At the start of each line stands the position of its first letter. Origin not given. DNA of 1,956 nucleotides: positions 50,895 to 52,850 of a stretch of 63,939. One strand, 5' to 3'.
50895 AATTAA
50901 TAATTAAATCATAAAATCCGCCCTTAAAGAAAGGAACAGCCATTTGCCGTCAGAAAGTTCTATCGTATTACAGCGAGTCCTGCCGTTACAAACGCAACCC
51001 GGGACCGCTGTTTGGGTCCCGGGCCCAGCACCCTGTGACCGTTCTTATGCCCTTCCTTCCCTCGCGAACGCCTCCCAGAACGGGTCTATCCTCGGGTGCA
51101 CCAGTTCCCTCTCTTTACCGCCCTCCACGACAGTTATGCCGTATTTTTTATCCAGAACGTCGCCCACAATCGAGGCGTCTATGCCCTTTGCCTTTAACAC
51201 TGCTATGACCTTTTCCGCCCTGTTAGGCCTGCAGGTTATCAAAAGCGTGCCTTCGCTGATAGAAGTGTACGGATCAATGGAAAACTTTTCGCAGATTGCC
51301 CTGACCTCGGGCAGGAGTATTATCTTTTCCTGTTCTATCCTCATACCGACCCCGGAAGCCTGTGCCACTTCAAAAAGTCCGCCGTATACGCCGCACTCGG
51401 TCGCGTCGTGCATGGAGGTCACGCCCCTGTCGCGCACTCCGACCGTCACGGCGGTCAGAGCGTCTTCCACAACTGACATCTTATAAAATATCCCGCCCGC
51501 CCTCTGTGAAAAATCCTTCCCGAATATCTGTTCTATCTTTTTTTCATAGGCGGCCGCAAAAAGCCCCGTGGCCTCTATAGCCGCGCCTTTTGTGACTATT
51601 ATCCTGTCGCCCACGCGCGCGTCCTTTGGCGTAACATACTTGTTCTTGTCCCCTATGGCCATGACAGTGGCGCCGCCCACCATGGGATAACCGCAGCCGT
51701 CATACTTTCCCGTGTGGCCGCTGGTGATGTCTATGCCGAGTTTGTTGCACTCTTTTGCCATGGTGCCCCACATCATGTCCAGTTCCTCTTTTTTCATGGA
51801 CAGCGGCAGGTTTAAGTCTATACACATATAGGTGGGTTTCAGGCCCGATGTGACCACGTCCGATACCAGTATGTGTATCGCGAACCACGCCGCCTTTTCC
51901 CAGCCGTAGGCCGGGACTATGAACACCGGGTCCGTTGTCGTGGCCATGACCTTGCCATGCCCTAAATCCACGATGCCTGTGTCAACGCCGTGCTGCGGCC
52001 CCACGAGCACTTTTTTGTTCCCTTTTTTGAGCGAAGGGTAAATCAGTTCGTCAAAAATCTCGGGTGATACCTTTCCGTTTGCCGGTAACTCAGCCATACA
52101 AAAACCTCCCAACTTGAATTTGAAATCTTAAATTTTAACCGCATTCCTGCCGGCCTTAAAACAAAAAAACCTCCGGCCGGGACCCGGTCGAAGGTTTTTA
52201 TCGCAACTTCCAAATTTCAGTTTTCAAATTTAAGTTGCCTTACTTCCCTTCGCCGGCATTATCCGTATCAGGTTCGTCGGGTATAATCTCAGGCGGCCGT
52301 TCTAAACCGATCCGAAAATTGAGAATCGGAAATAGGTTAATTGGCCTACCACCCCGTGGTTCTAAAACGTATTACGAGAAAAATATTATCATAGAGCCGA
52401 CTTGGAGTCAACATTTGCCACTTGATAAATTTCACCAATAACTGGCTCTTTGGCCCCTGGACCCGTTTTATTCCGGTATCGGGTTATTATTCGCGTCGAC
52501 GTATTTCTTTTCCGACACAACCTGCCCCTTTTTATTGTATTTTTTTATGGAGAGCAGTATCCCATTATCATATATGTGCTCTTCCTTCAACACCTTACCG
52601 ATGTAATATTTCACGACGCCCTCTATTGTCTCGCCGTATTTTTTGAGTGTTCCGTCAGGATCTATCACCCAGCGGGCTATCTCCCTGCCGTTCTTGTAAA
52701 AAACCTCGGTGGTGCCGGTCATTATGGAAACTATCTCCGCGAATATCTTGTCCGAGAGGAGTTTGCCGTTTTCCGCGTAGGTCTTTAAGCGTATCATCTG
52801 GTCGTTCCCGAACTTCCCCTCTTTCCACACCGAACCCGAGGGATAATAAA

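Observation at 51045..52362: TPP riboswitch controlling an uncharacterised PurM/HypE-like (AIR-synthase-related) gene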

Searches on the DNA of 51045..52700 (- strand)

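Call 4: search_rna_families(source=window, start=51900, end=52700, threshold=evalue, max_evalue=10, show_alignments=4)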
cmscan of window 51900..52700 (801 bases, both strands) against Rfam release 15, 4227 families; matches with E-value up to 10: 11.
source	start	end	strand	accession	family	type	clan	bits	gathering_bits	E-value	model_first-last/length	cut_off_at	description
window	52228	52366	-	RF00059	TPP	Cis-reg; riboswitch;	-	48.7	54.3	2.2e-08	1-105/105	no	TPP riboswitch aptamer (THI element)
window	52170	52328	-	RF00627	P15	Gene;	-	24.5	70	0.0079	1-119/119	no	Pseudomonas sRNA P15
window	52160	52348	-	RF01859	Phe_leader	Cis-reg; leader;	-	19.8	55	1.3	1-125/125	no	Phenylalanine leader peptide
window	52161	52260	-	RF00515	PyrR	Cis-reg;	-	19.5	54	4.6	1-115/115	no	PyrR binding site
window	52107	52203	+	RF00514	His_leader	Cis-reg; leader;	-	17.8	49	2.8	1-126/126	no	Histidine operon leader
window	52158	52185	+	RF02416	TCV_H4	Cis-reg;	-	16.1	50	8.2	1-51/51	no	Turnip crinkle virus 3'UTR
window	52163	52277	-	RF02766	Ysr49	Gene; sRNA;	-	14.7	95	4.5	1-124/124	no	Yersinia sRNA 49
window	52139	52199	+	RF02901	AaHKsRNA41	Gene; sRNA;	-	14.5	97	1.1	1-187/187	no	Aggregatibacter sRNA 41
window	52153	52339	+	RF02792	sRNA162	Gene; antisense;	-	14.2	78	9.8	1-190/190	no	Archaeal Small RNA 162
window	52163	52212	-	RF02399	NsiR1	Gene; sRNA;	-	13.6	39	9.4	1-60/60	no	Nitrogen stress-induced RNA 1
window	52163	52262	-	RF01389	isrF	Gene; sRNA;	-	10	40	2.1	1-292/292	no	isrF Hfq binding RNA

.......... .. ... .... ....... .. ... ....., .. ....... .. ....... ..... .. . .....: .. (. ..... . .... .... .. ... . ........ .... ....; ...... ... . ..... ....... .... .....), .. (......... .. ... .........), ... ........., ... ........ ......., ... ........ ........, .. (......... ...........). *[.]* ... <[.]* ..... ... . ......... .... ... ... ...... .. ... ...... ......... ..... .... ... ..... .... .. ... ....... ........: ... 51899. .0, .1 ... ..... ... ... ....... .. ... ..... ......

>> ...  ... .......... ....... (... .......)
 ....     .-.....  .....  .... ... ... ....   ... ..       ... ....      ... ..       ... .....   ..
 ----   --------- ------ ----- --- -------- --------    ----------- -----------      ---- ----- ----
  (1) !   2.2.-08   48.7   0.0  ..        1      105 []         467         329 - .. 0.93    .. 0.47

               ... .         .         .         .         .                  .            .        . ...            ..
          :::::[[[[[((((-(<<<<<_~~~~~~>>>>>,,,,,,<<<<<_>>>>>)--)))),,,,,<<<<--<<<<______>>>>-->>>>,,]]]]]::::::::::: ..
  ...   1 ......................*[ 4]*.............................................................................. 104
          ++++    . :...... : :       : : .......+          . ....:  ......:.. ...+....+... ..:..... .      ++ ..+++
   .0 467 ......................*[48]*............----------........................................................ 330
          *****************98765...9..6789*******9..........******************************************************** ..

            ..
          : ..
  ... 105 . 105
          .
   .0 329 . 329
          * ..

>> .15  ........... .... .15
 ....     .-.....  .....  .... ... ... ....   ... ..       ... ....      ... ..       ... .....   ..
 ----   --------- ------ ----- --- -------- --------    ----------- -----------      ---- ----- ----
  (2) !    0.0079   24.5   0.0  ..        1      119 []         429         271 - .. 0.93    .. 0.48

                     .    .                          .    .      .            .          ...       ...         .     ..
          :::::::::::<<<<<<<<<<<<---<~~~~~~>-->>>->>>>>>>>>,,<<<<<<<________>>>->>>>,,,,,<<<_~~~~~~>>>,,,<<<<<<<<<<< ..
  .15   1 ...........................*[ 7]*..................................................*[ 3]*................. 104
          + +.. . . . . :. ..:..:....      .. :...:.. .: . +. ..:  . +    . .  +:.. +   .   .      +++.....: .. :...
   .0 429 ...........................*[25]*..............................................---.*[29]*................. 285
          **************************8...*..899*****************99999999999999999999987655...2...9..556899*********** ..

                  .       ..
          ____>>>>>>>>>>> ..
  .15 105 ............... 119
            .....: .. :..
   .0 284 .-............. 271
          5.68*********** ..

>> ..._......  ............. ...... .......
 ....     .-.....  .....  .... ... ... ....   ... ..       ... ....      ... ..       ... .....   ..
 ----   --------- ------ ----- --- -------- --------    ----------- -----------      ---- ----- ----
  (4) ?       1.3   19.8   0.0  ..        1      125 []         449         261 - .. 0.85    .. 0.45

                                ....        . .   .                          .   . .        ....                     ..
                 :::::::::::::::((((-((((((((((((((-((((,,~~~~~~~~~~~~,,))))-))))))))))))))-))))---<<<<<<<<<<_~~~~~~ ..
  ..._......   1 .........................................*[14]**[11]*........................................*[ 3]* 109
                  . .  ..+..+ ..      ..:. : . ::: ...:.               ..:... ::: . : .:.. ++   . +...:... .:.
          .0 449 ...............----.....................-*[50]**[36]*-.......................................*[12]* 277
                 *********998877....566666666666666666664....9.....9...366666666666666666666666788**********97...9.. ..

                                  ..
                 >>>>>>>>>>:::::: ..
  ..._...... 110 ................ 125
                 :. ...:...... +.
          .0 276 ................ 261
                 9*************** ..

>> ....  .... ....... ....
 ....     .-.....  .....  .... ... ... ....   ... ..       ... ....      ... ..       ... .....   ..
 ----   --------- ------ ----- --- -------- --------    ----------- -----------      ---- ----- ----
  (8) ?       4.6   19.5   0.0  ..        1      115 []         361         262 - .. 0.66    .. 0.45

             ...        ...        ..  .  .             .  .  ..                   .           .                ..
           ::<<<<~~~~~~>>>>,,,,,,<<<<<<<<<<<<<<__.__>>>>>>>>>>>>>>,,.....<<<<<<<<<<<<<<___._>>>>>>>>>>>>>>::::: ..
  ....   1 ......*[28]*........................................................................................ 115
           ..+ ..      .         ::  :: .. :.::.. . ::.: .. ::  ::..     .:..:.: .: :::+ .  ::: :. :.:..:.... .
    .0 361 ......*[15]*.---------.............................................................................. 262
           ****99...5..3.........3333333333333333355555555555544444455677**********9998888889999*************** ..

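Call 11: search_rna_families(sources=[L001, L002, L003, L004, L005, L006, L007, L008, L009, L010, L011, L012, L013, L014, L015, L016, L017, L018, L019, L020], threshold=gathering)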
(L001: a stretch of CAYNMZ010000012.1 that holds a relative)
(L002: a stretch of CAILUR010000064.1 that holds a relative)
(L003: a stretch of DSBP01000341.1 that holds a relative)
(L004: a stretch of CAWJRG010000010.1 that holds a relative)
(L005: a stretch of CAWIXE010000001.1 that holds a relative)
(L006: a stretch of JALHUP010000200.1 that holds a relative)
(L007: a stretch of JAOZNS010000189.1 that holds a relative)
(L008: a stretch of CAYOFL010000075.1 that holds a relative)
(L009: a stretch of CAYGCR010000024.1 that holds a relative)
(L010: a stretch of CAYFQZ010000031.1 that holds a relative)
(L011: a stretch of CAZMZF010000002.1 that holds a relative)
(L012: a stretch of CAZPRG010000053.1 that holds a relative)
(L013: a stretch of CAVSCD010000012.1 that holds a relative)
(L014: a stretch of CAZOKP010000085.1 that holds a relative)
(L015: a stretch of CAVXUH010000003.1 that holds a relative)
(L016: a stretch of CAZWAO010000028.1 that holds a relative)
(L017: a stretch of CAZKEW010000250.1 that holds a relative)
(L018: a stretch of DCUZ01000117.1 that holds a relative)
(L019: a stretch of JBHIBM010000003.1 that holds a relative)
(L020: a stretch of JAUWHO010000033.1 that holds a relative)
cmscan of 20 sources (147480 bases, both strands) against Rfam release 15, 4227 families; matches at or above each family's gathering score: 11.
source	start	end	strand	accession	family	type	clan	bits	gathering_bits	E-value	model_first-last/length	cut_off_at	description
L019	2507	2609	+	RF00059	TPP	Cis-reg; riboswitch;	-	69.8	54.3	2.6e-11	1-105/105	no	TPP riboswitch aptamer (THI element)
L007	115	222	+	RF00059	TPP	Cis-reg; riboswitch;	-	68.2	54.3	6.5e-11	1-105/105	no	TPP riboswitch aptamer (THI element)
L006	537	632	+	RF00059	TPP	Cis-reg; riboswitch;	-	68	54.3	7.1e-11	1-105/105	no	TPP riboswitch aptamer (THI element)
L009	3825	3933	+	RF00059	TPP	Cis-reg; riboswitch;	-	65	54.3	3.9e-10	1-105/105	no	TPP riboswitch aptamer (THI element)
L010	1345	1452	+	RF00059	TPP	Cis-reg; riboswitch;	-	64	54.3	6.8e-10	1-105/105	no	TPP riboswitch aptamer (THI element)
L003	510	608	+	RF00059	TPP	Cis-reg; riboswitch;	-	62.9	54.3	1.3e-09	1-105/105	no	TPP riboswitch aptamer (THI element)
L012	3831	3938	+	RF00059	TPP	Cis-reg; riboswitch;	-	62.9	54.3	1.3e-09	1-105/105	no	TPP riboswitch aptamer (THI element)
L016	3843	3943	+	RF00059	TPP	Cis-reg; riboswitch;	-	59.9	54.3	6.9e-09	1-105/105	no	TPP riboswitch aptamer (THI element)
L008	3829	3937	+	RF00059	TPP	Cis-reg; riboswitch;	-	59.1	54.3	1.1e-08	1-105/105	no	TPP riboswitch aptamer (THI element)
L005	3796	3900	+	RF00059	TPP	Cis-reg; riboswitch;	-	58.5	54.3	1.6e-08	1-105/105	no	TPP riboswitch aptamer (THI element)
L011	3751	3863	+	RF00059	TPP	Cis-reg; riboswitch;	-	56.9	54.3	3.8e-08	1-105/105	no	TPP riboswitch aptamer (THI element)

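Call 12: search_rna_families(sources=[L021, L022, L023, L024, L025, L026, L027], threshold=gathering)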
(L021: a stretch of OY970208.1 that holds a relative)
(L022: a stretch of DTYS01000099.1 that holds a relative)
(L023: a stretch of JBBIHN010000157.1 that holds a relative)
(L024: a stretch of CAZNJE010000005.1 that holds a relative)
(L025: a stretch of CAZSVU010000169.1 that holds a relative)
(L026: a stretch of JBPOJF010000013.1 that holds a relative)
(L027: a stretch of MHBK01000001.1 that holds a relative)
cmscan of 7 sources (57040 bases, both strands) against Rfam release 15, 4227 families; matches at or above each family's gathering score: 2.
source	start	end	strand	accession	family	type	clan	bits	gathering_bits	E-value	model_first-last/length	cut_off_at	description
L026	3844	3949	+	RF00059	TPP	Cis-reg; riboswitch;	-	72.3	54.3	2.5e-12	1-105/105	no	TPP riboswitch aptamer (THI element)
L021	3696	3811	+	RF00059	TPP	Cis-reg; riboswitch;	-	54.9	54.3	4.5e-08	1-105/105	no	TPP riboswitch aptamer (THI element)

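Call 25: build_rna_model(alignment_id=A2, structure=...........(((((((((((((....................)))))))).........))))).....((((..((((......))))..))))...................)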
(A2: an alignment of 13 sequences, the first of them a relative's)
Model R1 built from alignment A2 (13 sequences, 116 columns); structure: as given.
model positions 108; base pairs 21; branch points 1; effective number of sequences 2.6; information 0.59 bits per position. Calibrated on 0.2 Mb of random sequence (short: E-values are rough).
structure used (alignment columns):
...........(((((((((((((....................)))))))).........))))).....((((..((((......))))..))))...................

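Call 26: search_with_rna_model(model_id=R1, sources=[window, L001, L002, L003, L004, L005, L006, L007, L008, L009, L010, L011, L012, L013, L014, L015, L016, L017, L018, L019, L020, L021, L022, L023, L024, L025, L026, L027, L028, L031, L032, L033, L034, L035, L036, L037, L038, L039, L040, L041, L042, L043, L044, L045, L046, L047, L048, L049, L050, L051, L052, L053, L054, L055, L056, L057, L058, L059, L060, L061, L062, L063, L064, L065, L066, L067, L068, L069, L070, L071, L072, L073, L074, L075, L076, L077, L078, L079, L080, L081, L082, L083, L084, L085, L086, L087, L088, L089, L090, L091, L092, L093, L094, L095, L096, L097, L098, L099, L100, L101], max_evalue=0.01)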
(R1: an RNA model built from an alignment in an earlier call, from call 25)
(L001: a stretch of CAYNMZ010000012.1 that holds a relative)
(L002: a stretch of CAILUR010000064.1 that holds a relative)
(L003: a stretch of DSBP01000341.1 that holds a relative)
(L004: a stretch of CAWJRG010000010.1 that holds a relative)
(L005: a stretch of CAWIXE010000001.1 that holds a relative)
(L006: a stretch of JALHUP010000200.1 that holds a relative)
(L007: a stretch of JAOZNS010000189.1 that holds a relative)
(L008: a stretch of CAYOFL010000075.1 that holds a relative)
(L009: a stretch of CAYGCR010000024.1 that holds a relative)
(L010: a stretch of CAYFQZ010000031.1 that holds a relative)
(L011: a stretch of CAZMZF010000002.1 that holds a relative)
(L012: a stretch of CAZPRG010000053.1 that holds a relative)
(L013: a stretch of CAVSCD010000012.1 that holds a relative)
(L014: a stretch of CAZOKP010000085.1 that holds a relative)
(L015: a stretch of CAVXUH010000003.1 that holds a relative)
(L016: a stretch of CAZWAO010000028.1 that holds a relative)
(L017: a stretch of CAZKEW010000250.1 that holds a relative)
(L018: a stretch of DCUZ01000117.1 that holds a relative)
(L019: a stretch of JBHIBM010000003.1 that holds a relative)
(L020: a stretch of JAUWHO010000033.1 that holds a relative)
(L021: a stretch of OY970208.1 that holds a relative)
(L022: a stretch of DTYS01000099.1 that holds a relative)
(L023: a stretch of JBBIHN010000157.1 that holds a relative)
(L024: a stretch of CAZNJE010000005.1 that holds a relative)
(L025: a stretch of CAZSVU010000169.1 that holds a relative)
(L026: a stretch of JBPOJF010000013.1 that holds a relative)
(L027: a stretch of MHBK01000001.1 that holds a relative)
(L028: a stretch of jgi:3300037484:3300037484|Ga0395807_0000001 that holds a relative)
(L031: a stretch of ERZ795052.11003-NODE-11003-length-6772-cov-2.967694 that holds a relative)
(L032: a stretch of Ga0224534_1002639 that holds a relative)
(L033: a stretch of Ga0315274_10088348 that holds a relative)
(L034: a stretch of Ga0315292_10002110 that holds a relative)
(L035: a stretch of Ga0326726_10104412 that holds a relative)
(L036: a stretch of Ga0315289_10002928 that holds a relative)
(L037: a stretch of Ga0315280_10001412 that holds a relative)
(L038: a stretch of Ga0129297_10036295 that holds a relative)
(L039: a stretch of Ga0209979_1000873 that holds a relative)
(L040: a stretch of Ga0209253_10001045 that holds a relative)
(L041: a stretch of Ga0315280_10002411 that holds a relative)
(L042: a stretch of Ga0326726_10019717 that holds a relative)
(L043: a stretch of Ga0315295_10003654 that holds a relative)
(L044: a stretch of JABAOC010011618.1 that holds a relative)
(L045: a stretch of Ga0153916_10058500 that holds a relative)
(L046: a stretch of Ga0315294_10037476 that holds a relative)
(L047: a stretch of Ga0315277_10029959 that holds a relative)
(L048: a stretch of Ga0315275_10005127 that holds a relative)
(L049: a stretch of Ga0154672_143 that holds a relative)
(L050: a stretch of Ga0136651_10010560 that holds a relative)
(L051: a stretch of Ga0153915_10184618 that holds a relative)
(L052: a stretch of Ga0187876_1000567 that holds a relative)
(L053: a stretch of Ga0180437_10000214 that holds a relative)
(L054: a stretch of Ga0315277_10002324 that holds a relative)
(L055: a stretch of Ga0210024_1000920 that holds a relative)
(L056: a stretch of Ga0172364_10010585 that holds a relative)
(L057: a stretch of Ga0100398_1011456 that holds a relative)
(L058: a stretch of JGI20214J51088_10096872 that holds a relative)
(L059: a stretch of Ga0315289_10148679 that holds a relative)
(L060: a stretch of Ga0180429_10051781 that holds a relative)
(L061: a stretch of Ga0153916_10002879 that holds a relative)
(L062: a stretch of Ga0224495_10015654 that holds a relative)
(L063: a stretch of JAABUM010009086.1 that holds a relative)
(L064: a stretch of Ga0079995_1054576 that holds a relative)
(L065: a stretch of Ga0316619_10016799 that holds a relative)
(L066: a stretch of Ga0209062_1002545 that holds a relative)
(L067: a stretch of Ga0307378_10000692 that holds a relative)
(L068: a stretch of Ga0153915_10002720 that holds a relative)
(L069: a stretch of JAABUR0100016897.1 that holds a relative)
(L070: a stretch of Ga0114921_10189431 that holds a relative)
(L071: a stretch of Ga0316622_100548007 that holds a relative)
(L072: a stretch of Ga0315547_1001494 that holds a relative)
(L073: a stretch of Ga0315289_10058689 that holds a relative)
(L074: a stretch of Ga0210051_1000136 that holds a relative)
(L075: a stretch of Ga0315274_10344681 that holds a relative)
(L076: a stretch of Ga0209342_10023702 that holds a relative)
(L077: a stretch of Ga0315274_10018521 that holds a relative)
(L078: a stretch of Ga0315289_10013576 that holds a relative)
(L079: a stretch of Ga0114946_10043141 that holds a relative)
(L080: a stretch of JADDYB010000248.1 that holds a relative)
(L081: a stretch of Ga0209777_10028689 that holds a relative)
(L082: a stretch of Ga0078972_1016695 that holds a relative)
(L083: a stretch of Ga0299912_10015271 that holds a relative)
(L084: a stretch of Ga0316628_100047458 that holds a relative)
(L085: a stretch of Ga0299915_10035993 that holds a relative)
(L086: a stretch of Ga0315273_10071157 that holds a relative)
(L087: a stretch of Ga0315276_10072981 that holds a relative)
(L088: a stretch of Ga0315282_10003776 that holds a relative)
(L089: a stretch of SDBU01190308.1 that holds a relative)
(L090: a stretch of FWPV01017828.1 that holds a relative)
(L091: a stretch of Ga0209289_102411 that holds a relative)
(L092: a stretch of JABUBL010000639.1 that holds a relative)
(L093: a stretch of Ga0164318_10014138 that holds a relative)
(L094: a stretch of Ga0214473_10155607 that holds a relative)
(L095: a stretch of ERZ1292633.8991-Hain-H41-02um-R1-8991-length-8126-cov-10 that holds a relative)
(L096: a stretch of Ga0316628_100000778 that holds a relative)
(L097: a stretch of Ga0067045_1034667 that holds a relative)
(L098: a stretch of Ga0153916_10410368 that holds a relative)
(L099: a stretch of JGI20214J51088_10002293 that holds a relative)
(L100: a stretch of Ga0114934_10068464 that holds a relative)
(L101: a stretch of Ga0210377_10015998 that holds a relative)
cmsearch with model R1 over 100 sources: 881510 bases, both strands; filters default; matches with E-value up to 0.01: 34.
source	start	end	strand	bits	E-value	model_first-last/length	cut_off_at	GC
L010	1345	1452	+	106.4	4.1e-28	1-108/108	no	0.54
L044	7828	7935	+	106.4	4.1e-28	1-108/108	no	0.54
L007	115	222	+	106.2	4.5e-28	1-108/108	no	0.45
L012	3831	3938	+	106.2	4.6e-28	1-108/108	no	0.56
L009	3825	3933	+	105.7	6.5e-28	1-108/108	no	0.51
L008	3829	3937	+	102.8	4.4e-27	1-108/108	no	0.5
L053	7830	7938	+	94.7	1.1e-24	1-108/108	no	0.56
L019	2507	2609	+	93.6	2.1e-24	1-108/108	no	0.5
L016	3843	3943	+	92.2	5.6e-24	1-108/108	no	0.53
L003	510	608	+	90.5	1.7e-23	1-108/108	no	0.55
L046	1746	1861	+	90.2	2e-23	1-108/108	no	0.5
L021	3696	3811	+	89.4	3.6e-23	1-108/108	no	0.5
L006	537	632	+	89.3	3.9e-23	1-108/108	no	0.48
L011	3751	3863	+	88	9.2e-23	1-108/108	no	0.49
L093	4788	4891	+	86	3.4e-22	1-108/108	no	0.47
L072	6513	6615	+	84.8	7.8e-22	1-108/108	no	0.5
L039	7699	7808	+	83.9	1.4e-21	1-108/108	no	0.49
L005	3796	3900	+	83.2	2.3e-21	1-108/108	no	0.45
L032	63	161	+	80.6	1.3e-20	1-108/108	no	0.48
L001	3774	3883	+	69.2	2.7e-17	1-108/108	no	0.51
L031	4963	5072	+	69.2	2.7e-17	1-108/108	no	0.51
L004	3787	3896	+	66.2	2.1e-16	1-108/108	no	0.43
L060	263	361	+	61.1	6.2e-15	1-108/108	no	0.68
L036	2139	2236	+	59.1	2.4e-14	1-108/108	no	0.5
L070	1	70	+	56.4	1.5e-13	39-108/108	5'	0.56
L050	930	1037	+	52.5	2e-12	1-108/108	no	0.61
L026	3844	3949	+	51.2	4.8e-12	1-108/108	no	0.59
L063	555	671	+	41.4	3.5e-09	1-108/108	no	0.68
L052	4705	4811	+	33.8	5.4e-07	1-108/108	no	0.64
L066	7785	7888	+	31.9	2e-06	1-108/108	no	0.67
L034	5254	5354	+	30.2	6.2e-06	1-108/108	no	0.51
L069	2393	2506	+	27.9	2.8e-05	1-108/108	no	0.64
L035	138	223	+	23.8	0.00044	1-108/108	no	0.57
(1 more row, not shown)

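Call 27: search_with_rna_model(model_id=R1, sources=[L102, L103, L104, L105, L106, L107, L108, L109, L110], max_evalue=0.01)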
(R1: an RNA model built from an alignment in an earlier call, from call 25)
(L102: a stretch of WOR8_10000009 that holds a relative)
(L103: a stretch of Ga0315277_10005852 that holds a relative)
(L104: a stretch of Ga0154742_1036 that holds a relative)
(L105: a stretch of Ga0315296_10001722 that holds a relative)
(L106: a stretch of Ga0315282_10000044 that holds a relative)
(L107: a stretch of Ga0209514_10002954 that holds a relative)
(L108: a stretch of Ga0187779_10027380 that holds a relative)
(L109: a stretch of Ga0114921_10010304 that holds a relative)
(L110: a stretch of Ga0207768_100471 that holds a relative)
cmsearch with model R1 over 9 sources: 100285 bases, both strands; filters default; matches with E-value up to 0.01: 1.
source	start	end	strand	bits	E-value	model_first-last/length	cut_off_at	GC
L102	7158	7260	+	60.9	7.9e-16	1-108/108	no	0.48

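Call 53: search_with_rna_model(model_id=R1, source=window, max_evalue=1, show_alignments=1)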
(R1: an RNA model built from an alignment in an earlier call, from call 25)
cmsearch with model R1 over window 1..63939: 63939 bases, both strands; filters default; matches with E-value up to 1: 2.
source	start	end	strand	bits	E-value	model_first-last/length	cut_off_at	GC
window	52228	52366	-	55.2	2.3e-14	1-108/108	no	0.47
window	16477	16546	+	9.9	0.36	1-108/108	no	0.57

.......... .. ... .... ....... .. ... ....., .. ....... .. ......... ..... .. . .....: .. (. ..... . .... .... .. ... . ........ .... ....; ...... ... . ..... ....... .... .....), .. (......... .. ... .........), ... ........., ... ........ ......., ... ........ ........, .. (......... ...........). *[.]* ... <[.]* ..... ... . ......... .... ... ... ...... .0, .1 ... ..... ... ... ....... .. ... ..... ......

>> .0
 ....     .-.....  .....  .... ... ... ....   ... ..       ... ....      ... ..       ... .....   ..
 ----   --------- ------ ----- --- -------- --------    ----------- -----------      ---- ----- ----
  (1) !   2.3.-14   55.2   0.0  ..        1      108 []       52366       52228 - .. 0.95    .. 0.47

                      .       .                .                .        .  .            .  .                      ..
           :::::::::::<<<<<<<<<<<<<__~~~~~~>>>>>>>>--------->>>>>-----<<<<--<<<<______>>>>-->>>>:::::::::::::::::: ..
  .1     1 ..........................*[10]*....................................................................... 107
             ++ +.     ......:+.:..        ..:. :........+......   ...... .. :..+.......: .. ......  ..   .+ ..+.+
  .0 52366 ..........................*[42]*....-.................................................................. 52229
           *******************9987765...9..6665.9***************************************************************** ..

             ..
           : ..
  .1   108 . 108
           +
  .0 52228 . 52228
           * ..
